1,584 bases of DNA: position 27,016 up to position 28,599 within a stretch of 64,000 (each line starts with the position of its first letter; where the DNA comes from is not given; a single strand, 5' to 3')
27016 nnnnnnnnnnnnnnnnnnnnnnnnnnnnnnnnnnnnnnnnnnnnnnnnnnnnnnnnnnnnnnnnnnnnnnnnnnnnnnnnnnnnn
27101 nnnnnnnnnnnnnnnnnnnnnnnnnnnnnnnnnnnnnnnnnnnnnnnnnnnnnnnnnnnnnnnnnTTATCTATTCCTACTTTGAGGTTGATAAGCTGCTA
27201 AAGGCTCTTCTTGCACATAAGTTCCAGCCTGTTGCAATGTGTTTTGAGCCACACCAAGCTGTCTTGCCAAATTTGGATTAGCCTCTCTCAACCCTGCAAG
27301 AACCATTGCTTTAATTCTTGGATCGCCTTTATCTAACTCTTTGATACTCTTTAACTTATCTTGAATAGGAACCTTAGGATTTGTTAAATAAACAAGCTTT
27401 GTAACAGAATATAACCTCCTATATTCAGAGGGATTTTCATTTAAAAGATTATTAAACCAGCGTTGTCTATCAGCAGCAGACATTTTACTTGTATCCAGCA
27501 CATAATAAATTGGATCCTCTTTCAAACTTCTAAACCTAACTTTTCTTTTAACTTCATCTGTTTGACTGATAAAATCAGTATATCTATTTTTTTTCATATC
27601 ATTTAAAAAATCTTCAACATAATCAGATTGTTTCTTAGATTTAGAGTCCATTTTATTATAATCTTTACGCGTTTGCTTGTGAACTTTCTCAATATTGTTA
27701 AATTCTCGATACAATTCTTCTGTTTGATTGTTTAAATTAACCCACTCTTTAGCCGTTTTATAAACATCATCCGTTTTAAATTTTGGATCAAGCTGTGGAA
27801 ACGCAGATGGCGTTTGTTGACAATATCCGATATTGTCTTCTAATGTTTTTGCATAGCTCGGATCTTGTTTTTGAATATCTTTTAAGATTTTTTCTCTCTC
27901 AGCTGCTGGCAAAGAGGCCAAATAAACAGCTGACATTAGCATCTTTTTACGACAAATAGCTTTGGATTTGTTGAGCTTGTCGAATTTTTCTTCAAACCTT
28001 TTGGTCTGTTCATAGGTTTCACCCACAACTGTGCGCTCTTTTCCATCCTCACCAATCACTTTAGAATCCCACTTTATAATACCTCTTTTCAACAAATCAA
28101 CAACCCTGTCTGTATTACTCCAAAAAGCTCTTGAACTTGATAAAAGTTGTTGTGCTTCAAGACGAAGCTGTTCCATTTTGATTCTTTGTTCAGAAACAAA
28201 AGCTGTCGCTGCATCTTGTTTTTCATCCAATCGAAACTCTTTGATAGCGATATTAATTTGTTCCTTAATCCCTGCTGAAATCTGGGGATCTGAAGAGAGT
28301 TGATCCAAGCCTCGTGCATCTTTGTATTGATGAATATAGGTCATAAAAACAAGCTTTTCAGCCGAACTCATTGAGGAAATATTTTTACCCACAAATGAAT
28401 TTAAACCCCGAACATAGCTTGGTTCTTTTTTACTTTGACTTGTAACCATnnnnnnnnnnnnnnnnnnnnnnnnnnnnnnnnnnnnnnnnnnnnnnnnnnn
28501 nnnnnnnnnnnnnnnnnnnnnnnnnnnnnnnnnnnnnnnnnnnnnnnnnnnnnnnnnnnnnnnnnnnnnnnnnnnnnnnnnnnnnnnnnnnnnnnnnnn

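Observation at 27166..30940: Effector-like island: coiled-coil orphan protein, 418-aa ankyrin-repeat protein and a second (interrupted) ankyrin/coiled-coil gene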

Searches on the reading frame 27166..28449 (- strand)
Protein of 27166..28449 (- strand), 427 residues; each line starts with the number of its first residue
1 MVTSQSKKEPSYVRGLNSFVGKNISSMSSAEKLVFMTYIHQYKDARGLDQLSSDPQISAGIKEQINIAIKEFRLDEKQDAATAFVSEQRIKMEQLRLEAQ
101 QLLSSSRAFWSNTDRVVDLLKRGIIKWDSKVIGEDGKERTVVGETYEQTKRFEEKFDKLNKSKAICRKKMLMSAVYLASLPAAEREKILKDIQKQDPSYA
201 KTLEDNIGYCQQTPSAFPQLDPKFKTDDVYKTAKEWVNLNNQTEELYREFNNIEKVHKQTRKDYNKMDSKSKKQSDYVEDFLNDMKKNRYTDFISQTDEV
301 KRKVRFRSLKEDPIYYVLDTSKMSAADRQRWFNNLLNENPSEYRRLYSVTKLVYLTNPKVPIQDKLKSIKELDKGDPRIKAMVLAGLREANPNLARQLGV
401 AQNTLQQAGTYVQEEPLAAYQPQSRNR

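Call 3: search_protein_families(library=pfam, proteins=[window:27166-28449:-], max_evalue=0.01)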
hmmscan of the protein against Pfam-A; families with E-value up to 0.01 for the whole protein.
window:27166-28449:- (427 aa): 0 families

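Call 7: find_encoding_contigs(protein=window:27166-28449:-, flank=10000, max_places=6)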
Protein window:27166-28449:- (427 aa): 8 contigs read that carry it; 2 places shown.
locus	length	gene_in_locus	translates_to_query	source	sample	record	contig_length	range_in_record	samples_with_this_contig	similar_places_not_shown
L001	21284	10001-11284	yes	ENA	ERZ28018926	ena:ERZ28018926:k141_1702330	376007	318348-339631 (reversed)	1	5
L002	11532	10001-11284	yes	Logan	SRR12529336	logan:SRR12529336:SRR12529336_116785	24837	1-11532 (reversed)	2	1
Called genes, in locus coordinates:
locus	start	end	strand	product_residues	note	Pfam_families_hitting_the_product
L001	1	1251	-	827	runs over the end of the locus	PF01751:Toprim, PF01131:Topoisom_bac, PF01396:Zn_ribbon_Top1, PF13368:Toprim_C_rpt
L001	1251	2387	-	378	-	PF21102:DprA_N, PF02481:DNA_processg_A, PF17782:WHD_DprA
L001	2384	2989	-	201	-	PF02660:G3P_acyltransf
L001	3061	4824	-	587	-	PF01368:DHH, PF02272:DHHA1, PF17768:RecJ_OB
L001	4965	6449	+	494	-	PF08323:Glyco_transf_5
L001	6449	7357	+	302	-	PF16654:DAPDH_C (weak)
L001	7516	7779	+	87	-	-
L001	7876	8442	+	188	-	-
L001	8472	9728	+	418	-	PF12796:Ank_2, PF13606:Ank_3 (faint), PF23745:ANK_LRRK2 (faint), PF00023:Ank (weak), PF12796:Ank_2, PF13637:Ank_4 (weak), PF13857:Ank_5 (weak)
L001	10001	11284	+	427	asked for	-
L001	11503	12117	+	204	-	PF00163:Ribosomal_S4, PF01479:S4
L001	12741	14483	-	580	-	-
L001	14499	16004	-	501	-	PF13385:Laminin_G_3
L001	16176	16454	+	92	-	-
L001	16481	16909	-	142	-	PF00293:NUDIX, PF14815:NUDIX_4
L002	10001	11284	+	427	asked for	-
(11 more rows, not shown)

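Call 9: find_homologous_proteins(query=window:27166-28449:-, max_evalue=0.001)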
Query window:27166-28449:- (427 aa): 2 proteins with E <= 0.001 among 4914 candidates.
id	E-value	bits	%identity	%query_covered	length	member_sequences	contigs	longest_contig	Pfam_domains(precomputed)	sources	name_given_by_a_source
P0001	3.1e-267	904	97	100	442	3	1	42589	-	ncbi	-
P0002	2.2e-241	819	87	100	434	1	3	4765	-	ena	-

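Call 16: find_encoding_contigs(protein=P0001, flank=8000, max_places=4)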
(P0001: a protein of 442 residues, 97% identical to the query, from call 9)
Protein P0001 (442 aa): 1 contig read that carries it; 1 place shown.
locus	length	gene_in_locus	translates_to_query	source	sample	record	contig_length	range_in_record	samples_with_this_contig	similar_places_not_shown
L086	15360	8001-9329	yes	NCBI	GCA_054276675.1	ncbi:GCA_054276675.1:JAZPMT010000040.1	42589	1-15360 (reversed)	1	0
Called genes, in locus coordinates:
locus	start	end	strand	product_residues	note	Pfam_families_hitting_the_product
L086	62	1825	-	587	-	PF01368:DHH, PF02272:DHHA1, PF17768:RecJ_OB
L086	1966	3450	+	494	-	PF08323:Glyco_transf_5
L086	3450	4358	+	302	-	PF16654:DAPDH_C (weak)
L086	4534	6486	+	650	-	PF00023:Ank (faint), PF12796:Ank_2 (weak), PF13606:Ank_3 (faint), PF13637:Ank_4 (faint), PF13857:Ank_5 (faint)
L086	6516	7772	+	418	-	PF12796:Ank_2, PF00023:Ank (weak), PF12796:Ank_2, PF13857:Ank_5 (weak), PF13637:Ank_4 (weak), PF12796:Ank_2, PF13637:Ank_4 (weak), PF13857:Ank_5 (weak), +3 more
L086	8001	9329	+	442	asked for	-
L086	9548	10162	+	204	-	PF00163:Ribosomal_S4, PF01479:S4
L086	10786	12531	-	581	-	-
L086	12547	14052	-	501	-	PF13385:Laminin_G_3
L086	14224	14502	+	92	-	-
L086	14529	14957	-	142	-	PF00293:NUDIX, PF14815:NUDIX_4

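Call 17: find_encoding_contigs(protein=P0002, flank=8000, max_places=4)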
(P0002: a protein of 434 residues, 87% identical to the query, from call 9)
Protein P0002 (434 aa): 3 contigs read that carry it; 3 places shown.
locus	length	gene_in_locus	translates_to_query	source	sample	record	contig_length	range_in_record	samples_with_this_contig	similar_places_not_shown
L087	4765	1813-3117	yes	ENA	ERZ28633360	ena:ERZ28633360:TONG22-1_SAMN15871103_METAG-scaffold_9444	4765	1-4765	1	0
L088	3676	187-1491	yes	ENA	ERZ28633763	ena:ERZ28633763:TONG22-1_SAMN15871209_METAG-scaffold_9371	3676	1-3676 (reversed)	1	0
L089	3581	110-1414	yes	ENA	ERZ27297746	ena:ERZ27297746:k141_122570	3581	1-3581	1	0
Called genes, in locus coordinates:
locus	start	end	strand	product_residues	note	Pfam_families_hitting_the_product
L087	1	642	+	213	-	?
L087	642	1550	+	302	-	PF16654:DAPDH_C (faint)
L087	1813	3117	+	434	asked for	-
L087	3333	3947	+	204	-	PF00163:Ribosomal_S4, PF01479:S4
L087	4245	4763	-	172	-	?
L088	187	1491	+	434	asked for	-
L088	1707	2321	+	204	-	PF00163:Ribosomal_S4, PF01479:S4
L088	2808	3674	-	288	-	?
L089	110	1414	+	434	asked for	-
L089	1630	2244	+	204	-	PF00163:Ribosomal_S4, PF01479:S4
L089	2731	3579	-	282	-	?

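Call 20: search_protein_families(library=phrogs, proteins=[window:27166-28449:-], max_evalue=0.01)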
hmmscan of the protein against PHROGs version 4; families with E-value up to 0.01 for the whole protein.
window:27166-28449:- (427 aa): 0 families

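Call 21: search_protein_families(library=padloc, proteins=[window:27166-28449:-], max_evalue=0.01)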
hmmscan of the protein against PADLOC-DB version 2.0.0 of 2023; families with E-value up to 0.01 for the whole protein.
window:27166-28449:- (427 aa): 0 families

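Call 22: search_protein_families(library=ncbifam, proteins=[window:27166-28449:-], max_evalue=0.01)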
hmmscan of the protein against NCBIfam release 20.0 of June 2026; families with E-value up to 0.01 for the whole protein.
window:27166-28449:- (427 aa): 0 families

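Call 29: search_protein_representatives(protein=window:27166-28449:-)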
Query: 427 residues. Proteins with E-value up to 0.001 (for the whole library): 7; up to 1e-10: 4; up to 1e-30: 1. The best 7 are listed.
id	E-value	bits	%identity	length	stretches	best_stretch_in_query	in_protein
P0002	6.9e-242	818.7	89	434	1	1-427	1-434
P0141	4.9e-23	98.3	59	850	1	4-93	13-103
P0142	4.8e-22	95.0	59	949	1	4-88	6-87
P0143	5.1e-21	91.6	50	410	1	4-108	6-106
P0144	1.2e-07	47.7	25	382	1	10-245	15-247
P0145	1.3e-04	37.6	23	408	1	16-278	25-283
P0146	3.8e-04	36.1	36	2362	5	45-86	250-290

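Call 32: search_protein_families(library=pfam, proteins=[P0141, P0142, P0143, P0144, P0145, P0146], max_evalue=0.01)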
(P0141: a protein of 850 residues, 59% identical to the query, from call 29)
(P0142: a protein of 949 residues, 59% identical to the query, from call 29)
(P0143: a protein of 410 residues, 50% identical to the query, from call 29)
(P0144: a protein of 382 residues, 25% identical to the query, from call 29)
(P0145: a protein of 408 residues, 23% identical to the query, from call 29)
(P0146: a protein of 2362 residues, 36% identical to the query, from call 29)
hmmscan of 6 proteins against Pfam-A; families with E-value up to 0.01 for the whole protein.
P0141 (850 aa): 1 family
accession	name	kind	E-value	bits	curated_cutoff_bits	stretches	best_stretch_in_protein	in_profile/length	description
PF04305.20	DUF455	-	0.00017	21.7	34.3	1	40-122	143-223/247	Protein of unknown function (DUF455)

P0142 (949 aa): 0 families

P0143 (410 aa): 0 families

P0144 (382 aa): 0 families

P0145 (408 aa): 0 families

P0146 (2362 aa): 4 families
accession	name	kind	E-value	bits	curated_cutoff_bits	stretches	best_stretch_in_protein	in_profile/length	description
PF13517.12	FG-GAP_3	-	6.5e-198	642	26.9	24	468-527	1-60/61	FG-GAP-like repeat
PF01839.29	FG-GAP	-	9e-151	488.6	22.1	26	171-197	4-27/37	FG-GAP repeat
PF02494.22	HYR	-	6.9e-15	55.6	21.7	1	2165-2246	2-81/81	HYR domain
PF22352.2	K319L-like_PKD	-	0.0068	16.8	27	0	2136-2162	58-84/84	K319L-like, PKD domain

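Call 33: find_encoding_contigs(protein=P0142, flank=9000, max_places=3)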
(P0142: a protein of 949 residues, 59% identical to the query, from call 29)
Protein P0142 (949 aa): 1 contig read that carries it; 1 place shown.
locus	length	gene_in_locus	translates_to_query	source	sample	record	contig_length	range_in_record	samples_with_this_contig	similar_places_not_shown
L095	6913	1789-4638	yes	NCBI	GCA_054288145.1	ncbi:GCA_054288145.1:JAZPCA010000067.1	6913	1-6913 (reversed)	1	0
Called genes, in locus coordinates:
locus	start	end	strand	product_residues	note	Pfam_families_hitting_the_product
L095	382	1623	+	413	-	PF00079:Serpin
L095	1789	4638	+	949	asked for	-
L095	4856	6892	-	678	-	-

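Call 34: find_encoding_contigs(protein=P0144, flank=9000, max_places=3)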
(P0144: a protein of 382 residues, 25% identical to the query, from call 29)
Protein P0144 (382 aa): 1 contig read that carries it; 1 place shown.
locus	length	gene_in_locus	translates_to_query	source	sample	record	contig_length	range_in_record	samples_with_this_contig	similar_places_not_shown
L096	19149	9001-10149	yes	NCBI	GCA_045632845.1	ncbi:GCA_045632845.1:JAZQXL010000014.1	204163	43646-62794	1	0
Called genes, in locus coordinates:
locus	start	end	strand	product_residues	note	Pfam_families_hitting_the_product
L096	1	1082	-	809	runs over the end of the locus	-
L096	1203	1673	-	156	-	-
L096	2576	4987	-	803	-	PF02901:PFL-like, PF01228:Gly_radical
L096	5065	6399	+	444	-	-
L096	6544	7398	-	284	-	-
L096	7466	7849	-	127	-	PF19889:DUF6362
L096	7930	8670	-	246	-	-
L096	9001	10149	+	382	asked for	-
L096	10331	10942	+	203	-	PF12796:Ank_2 (faint)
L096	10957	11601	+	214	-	PF12796:Ank_2 (faint), PF13637:Ank_4 (faint)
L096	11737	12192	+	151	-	-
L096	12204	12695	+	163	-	-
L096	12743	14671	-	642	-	PF12796:Ank_2 (weak), PF12796:Ank_2 (weak), PF13637:Ank_4 (weak), PF12796:Ank_2, PF00023:Ank (weak), PF13637:Ank_4 (weak), PF12796:Ank_2, PF13637:Ank_4 (weak), +4 more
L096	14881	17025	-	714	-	-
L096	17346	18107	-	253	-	PF01841:Transglut_core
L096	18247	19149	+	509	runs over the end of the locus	-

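Call 59: list_cluster_members(proteins=[window:27166-28449:-, P0001, P0002])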
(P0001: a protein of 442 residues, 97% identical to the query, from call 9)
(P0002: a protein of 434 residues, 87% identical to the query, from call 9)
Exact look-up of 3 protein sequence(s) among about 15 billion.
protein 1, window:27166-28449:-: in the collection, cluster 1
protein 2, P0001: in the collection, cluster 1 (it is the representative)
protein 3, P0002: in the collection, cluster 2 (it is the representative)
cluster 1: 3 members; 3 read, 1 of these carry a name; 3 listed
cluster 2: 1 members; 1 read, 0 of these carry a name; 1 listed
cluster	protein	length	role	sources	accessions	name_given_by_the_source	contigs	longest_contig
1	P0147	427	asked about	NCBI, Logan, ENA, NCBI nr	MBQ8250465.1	MAG: hypothetical protein IJY92_00965 [Alphaproteobacteria bacterium] | hypothetical protein [Alphaproteobacteria bacterium]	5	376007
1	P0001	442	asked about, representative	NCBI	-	-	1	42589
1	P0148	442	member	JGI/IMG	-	-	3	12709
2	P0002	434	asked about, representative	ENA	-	-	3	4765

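Call 60: predict_structure(alignment_id=A2)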
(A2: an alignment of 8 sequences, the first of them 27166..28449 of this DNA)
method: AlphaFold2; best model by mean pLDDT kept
length: 427 residues; sequences in the alignment: 8
mean_pLDDT: 77.8   pTM: 0.49
mean pLDDT of the five models: 77.8, 75.5, 74.4, 72.6, 72.4
residues with pLDDT >= 90: 131; 70-90: 203; 50-70: 30; < 50: 63
segments of 3 or more residues with pLDDT < 50: 1-6, 73-81, 290-311, 402-427
pLDDT, mean of each block of 10 residues (from residue 1): 48 85 75 80 81 84 81 48 59 88 95 96 94 94 97 89 85 92 95 90 86 80 91 91 88 96 96 97 75 41 41 57 68 77 79 82 87 82 81 81 37 30 30
secondary structure, 60 per line:
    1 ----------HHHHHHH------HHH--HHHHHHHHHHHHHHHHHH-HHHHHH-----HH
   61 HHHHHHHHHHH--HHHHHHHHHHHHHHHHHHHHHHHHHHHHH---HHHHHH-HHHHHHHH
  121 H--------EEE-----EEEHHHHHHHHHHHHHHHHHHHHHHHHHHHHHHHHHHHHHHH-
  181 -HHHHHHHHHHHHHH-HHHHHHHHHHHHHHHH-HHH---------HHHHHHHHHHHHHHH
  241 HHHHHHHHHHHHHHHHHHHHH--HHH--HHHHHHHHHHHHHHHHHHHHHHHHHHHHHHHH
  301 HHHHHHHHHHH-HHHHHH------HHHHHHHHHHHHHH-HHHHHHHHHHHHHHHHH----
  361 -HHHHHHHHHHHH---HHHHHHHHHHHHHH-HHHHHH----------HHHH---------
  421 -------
elements in order: H11-17 H29-46 H48-53 H59-71 H74-102 H106-111 H113-121 E130-132 E138-140 H141-179 H182-195 H197-212 H226-261 H269-311 H313-318 H325-338 H340-356 H362-373 H377-390 H392-397 H408-411

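Call 62: find_encoding_contigs(protein=P0148, flank=6000, max_places=4)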
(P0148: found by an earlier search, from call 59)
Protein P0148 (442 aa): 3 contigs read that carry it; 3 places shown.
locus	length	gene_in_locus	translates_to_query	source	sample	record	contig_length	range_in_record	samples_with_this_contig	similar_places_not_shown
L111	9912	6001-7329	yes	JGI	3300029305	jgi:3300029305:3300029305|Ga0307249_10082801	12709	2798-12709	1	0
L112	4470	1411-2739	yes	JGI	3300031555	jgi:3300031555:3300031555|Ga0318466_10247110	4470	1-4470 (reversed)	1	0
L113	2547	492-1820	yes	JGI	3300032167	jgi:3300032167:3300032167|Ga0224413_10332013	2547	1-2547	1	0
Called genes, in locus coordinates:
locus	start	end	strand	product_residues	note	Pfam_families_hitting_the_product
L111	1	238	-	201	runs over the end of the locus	PF02660:G3P_acyltransf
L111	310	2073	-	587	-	PF01368:DHH, PF02272:DHHA1, PF17768:RecJ_OB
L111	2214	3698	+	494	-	PF08323:Glyco_transf_5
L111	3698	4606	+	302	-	PF16654:DAPDH_C (weak)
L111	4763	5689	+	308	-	-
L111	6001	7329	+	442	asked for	-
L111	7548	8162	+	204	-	PF00163:Ribosomal_S4, PF01479:S4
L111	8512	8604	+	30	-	-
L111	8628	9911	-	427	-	?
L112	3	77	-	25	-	?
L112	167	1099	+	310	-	-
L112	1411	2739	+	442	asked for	-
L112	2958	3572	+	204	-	PF00163:Ribosomal_S4, PF01479:S4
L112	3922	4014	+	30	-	-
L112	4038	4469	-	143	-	?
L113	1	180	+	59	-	?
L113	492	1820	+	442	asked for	-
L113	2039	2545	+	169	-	?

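Call 65: fold_search(model_id=the predicted structure, library=pdb)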
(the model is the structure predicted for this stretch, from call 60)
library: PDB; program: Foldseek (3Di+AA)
matches with E <= 10: 345; with E <= 0.001: 0
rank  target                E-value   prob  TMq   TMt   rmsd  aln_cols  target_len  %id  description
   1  7bii_A                2.5e-01  0.12  0.11  0.04  28.1       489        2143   13  Crystal structure of Nematocida HUWE1 (released 2021-07-28)
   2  7kzq_U                3.8e-01  0.28  0.18  0.09  27.0       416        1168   12  Structure of the human Fanconi anaemia Core-ID complex (released 2021-03-10)
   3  8ro2_I                4.5e-01  0.16  0.16  0.11  28.8       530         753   10  Integrative Structure of the human intron lariat Spliceosome (ILS'') (released 2024-09-18)
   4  8rbx_b                5.3e-01  0.13  0.15  0.09  27.1       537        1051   11  Structure of Integrator-PP2A bound to a paused RNA polymerase II-DSIF-NELF-nucleosome complex (released 2024-02-07)
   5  6yr6_G                5.5e-01  0.15  0.11  0.18  26.2       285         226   13  14-3-3 sigma in complex with hDM2-186 peptide (released 2021-11-03)
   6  5me3_B                5.5e-01  0.12  0.15  0.09  26.7       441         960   11  Structure of the Scc2 C-terminus (released 2017-01-11)
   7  6q82_A                6.0e-01  0.07  0.11  0.06  25.8       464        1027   11  Crystal structure of the biportin Pdr6 in complex with RanGTP (released 2019-05-01)
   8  9sob_R                6.6e-01  0.33  0.19  0.07  19.2       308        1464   14  Structural Model of the Nuclear Pore Complex in Arabidopsis thaliana (released 2025-11-05)
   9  9sa9_L                6.6e-01  0.14  0.11  0.18  26.4       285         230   13  14-3-3sigma protein binding to macrocycle 2 (released 2026-01-14)
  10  9fvp_A                7.1e-01  0.14  0.11  0.18  26.6       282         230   12  Crystal structure of 14-3-3 sigma in complex with Tau pS214 peptide and covalent stabilizer JS24 (released 2025-07-09)
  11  3t0l                  7.5e-01  0.14  0.11  0.18  26.6       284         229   12  Small-molecule inhibitors of 14-3-3 protein-protein interactions from virtual screening (released 2012-12-26)
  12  9jgl_A                7.5e-01  0.13  0.10  0.16  27.8       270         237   13  Crystal Structure of 14-3-3 sigma in complex with a phosphoserine peptide from MEX3B (released 2025-09-10)
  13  7z8f_e                7.8e-01  0.08  0.13  0.03  27.3       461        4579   13  Composite structure of dynein-dynactin-BICDR on microtubules (released 2022-07-27)
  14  9e5c_6c               8.1e-01  0.14  0.18  0.03  59.5       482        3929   13  Cryo-EM structure of 96 nm repeat of microtubule doublet from T. brucei flagellum (released 2025-03-12)
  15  8b2i_A                8.5e-01  0.12  0.11  0.17  26.3       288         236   12  Ternary structure of 14-3-3s, ERRg phosphopeptide and dual-reactive compound 4 (released 2023-03-29)
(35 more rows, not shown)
